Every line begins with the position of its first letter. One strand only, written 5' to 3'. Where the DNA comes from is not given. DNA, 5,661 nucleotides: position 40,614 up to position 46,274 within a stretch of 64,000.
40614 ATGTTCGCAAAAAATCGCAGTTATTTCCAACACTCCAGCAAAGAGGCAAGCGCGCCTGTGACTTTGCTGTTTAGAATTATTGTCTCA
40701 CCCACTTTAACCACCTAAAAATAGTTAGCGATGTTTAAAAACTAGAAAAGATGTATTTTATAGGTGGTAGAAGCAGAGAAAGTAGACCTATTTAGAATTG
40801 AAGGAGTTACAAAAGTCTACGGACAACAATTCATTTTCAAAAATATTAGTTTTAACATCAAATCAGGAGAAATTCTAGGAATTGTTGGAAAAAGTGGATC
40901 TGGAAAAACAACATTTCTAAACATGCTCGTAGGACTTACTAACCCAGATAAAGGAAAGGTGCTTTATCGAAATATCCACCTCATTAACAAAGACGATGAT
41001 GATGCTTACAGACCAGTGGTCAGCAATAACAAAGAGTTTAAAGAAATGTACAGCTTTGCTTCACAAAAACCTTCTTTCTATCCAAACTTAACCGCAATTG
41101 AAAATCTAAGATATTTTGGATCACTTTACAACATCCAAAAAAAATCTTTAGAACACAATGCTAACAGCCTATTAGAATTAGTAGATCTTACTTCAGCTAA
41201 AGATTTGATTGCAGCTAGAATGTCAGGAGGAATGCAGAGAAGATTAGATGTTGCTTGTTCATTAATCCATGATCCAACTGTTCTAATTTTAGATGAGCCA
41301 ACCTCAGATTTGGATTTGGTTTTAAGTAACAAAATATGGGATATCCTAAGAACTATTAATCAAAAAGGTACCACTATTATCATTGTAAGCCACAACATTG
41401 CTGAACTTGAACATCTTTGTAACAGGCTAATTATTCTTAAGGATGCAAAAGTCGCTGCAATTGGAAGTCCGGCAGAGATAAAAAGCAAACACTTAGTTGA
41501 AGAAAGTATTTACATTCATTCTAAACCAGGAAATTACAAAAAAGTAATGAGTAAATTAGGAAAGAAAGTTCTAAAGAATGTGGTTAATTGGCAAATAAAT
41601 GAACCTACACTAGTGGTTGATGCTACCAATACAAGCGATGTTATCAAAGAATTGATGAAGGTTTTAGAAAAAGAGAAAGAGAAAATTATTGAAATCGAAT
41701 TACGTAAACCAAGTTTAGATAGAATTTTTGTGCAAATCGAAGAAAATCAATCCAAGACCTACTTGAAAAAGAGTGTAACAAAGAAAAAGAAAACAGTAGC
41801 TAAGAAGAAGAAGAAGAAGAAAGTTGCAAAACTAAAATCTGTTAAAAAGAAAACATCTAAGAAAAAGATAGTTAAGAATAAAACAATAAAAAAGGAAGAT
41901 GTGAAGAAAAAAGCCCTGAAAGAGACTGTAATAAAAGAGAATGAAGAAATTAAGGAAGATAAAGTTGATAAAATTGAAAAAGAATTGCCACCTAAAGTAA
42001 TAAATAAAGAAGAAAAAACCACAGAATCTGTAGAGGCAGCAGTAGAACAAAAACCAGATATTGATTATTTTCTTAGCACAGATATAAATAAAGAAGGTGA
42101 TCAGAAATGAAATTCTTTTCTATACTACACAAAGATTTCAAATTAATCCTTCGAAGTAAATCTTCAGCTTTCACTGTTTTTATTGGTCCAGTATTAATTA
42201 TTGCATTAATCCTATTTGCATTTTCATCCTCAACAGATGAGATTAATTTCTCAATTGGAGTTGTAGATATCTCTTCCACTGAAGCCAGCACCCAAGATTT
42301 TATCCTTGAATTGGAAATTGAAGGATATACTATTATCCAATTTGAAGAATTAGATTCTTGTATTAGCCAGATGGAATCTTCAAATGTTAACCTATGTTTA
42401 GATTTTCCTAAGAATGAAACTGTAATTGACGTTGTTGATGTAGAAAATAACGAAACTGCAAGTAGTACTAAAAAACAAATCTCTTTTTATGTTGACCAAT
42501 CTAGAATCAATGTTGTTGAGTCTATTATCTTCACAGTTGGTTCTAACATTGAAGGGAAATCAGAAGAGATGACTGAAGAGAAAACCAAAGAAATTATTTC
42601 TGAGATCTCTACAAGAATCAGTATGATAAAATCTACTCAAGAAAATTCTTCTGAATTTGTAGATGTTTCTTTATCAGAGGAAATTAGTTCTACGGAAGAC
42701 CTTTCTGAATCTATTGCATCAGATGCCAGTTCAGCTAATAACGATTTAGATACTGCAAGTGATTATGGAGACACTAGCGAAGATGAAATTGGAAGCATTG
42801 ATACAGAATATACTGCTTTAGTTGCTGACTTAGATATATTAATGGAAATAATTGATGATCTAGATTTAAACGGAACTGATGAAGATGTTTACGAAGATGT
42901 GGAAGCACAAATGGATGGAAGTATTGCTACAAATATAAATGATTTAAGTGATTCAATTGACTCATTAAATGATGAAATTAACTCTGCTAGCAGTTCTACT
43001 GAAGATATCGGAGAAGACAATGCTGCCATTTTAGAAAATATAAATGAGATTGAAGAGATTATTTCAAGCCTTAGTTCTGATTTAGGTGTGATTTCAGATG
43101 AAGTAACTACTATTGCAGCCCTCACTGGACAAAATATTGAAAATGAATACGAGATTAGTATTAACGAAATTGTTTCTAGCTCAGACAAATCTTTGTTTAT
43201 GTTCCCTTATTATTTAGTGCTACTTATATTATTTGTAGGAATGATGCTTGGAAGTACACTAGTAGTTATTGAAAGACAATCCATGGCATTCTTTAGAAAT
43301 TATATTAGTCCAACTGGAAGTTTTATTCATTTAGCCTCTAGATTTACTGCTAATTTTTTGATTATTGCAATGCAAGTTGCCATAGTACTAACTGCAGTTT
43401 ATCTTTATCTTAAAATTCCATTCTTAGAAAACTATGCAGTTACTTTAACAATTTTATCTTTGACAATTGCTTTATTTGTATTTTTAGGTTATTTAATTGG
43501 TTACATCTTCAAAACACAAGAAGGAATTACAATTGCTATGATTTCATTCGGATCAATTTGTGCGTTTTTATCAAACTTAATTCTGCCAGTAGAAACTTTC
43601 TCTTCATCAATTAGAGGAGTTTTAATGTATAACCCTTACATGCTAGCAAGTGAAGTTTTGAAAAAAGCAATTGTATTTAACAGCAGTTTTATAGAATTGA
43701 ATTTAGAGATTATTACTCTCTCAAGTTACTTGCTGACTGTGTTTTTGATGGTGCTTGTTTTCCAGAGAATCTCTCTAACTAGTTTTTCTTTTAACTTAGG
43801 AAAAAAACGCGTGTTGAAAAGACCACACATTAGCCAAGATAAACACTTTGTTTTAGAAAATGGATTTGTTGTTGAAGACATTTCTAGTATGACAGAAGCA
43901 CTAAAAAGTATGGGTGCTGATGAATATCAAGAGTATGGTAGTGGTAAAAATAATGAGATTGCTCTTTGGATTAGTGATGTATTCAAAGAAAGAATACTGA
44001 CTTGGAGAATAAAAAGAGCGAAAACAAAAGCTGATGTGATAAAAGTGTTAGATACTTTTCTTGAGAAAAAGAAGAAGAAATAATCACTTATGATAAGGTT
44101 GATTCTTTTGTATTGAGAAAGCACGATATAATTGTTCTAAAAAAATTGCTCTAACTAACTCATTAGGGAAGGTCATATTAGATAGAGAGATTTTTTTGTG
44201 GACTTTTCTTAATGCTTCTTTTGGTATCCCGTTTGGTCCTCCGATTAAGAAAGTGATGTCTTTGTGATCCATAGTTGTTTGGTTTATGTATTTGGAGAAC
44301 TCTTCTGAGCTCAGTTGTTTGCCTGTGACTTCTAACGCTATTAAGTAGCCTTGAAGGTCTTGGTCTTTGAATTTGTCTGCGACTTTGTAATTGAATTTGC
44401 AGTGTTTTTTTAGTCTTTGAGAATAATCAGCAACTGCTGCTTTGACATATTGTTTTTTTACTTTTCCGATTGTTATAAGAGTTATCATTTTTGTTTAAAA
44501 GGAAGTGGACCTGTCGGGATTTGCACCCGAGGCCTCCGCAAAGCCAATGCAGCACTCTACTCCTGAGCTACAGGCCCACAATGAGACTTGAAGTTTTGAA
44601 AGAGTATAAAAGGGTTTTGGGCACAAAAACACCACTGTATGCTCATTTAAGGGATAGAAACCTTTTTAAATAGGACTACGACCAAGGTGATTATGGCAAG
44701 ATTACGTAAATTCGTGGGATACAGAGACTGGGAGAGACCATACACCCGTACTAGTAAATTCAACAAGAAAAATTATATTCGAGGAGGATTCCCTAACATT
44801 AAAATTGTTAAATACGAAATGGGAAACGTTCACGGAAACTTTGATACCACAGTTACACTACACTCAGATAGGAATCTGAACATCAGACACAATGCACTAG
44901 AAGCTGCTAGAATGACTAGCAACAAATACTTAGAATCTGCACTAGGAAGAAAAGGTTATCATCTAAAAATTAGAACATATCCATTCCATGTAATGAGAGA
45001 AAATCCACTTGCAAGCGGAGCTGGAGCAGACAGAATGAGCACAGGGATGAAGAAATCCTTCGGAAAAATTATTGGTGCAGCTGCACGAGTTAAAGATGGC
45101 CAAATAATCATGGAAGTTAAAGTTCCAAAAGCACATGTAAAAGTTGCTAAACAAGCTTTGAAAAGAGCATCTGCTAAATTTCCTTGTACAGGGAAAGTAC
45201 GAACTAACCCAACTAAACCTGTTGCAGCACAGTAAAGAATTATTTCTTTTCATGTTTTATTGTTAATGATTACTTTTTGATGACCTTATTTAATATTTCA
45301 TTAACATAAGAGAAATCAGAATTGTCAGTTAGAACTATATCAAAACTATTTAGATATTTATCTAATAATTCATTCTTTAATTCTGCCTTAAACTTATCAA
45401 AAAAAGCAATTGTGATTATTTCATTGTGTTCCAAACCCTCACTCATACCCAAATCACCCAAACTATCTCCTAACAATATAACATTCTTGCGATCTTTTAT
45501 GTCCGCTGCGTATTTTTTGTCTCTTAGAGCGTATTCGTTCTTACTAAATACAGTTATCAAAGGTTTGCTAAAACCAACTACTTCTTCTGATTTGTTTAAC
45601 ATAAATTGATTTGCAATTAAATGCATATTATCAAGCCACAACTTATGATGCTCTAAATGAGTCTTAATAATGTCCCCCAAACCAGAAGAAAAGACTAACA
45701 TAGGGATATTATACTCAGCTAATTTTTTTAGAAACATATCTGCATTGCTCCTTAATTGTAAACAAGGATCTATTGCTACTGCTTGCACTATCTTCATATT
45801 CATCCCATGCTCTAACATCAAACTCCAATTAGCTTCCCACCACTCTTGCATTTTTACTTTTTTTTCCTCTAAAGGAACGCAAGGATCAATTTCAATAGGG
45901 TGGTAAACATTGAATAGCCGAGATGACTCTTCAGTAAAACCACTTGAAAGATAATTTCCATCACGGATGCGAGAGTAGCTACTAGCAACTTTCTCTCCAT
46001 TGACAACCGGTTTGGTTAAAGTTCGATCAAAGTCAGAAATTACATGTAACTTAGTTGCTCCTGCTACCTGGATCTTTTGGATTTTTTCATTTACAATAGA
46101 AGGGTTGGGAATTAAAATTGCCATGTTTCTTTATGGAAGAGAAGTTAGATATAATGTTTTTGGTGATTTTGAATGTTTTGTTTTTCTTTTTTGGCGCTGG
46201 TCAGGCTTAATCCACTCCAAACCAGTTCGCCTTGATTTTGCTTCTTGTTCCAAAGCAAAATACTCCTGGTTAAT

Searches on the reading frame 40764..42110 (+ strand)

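Call 10: search_protein_families(library=pfam, proteins=[window:40764-42110:+], max_evalue=0.01)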
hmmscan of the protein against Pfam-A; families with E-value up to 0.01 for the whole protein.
window:40764-42110:+ (448 aa): 4 families
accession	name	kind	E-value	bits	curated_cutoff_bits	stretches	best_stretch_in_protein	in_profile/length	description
PF00005.33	ABC_tran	-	4e-30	105.6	25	1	25-181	1-137/137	ABC transporter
PF13304.12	AAA_21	-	2e-08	35.1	27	1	122-215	205-303/304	AAA domain, putative AbiEii toxin, Type IV TA system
PF13732.12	DrrA1-3_C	-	5.4e-05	24.2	27.4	1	234-324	1-79/81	ATP-binding protein DrrA1-3-like, C-terminal domain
PF13401.12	AAA_22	-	0.0038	18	27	0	36-114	6-33/130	AAA domain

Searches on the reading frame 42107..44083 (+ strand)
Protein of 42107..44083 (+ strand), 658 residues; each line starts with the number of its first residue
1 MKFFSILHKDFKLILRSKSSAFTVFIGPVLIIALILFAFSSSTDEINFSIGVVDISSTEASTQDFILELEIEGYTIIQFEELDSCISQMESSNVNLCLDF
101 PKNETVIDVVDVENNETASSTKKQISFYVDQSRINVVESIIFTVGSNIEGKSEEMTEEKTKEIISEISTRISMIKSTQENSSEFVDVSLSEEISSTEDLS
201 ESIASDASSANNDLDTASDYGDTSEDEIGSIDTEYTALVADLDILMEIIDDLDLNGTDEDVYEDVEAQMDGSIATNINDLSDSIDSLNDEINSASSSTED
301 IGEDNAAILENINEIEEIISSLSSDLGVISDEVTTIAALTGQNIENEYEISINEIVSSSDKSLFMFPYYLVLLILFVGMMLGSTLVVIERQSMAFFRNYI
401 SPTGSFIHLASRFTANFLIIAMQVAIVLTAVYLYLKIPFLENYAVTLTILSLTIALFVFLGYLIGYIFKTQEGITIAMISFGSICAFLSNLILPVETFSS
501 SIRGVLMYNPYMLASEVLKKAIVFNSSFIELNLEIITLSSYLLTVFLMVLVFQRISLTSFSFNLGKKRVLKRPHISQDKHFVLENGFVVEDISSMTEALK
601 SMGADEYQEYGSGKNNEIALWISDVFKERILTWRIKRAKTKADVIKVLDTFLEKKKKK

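Call 10: search_protein_families(library=pfam, proteins=[window:42107-44083:+], max_evalue=0.01)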
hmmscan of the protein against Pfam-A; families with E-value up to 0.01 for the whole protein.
window:42107-44083:+ (658 aa): 2 families
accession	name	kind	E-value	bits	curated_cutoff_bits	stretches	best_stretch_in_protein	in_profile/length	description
PF12698.13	ABC2_membrane_3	-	5.7e-22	78.7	31.6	2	191-550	50-346/347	ABC-2 family transporter protein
PF01061.29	ABC2_membrane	-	5.2e-07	29.8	26.9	1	360-519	45-207/211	ABC-2 type transporter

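Call 16: find_related_loci(query=window:42107-44083:+, collection=genome_contigs, flank=10000)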
Query window:42107-44083:+ (658 aa) in genome_contigs; peptide patterns used: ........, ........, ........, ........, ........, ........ (x = any residue, [..] = any of these).
48 stretches matched a pattern, but none encodes a relative of the query by tblastn (E <= 1e-3).

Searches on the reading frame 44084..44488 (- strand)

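Call 10: search_protein_families(library=pfam, proteins=[window:44084-44488:-], max_evalue=0.01)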
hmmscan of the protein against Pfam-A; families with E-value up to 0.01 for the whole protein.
window:44084-44488:- (134 aa): 1 family
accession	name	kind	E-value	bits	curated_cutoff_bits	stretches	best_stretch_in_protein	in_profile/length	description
PF02590.22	SPOUT_MTase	-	2.9e-40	138.2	27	1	2-133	3-154/154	Predicted SPOUT methyltransferase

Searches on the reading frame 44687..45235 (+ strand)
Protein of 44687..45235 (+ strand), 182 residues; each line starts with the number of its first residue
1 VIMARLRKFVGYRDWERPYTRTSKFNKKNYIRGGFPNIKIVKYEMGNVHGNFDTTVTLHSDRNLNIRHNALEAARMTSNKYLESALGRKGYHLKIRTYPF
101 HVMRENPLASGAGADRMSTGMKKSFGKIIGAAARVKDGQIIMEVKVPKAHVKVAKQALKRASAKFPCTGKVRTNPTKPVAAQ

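Call 39: list_cluster_members(proteins=[P0002, P0006, window:44687-45235:+, window:47347-48309:-, window:36233-37516:-])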
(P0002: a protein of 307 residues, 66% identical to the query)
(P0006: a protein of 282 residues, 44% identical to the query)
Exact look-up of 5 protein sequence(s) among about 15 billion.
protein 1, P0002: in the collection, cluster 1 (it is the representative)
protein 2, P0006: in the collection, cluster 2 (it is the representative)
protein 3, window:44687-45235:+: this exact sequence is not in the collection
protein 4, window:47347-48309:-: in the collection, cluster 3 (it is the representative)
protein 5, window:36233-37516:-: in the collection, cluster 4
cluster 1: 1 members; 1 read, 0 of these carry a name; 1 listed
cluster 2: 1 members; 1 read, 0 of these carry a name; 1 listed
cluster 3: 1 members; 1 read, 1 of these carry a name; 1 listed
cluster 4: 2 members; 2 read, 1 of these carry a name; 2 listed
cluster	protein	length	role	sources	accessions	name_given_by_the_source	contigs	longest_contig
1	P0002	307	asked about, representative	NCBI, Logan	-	-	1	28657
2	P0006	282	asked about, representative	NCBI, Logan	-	-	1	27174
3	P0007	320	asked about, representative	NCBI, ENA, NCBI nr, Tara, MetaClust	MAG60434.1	hypothetical protein CL619_01480 [archaeon] | hypothetical protein [archaeon] | strand:+ start:536 stop:1498 length:963 start_codon:yes stop_codon:yes gene_type:complete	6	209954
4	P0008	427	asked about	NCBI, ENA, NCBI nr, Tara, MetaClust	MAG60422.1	hypothetical protein CL619_01415 [archaeon] | hypothetical protein [archaeon] | strand:- start:3816 stop:5099 length:1284 start_codon:yes stop_codon:yes ...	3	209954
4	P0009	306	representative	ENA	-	-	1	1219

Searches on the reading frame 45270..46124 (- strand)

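Call 10: search_protein_families(library=pfam, proteins=[window:45270-46124:-], max_evalue=0.01)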
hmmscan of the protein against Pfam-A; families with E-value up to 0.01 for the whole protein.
window:45270-46124:- (284 aa): 1 family
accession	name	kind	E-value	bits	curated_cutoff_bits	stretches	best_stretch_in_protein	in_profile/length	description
PF05822.18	UMPH-1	-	1.7e-64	218.2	23.7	1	35-281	2-245/246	Pyrimidine 5'-nucleotidase (UMPH-1)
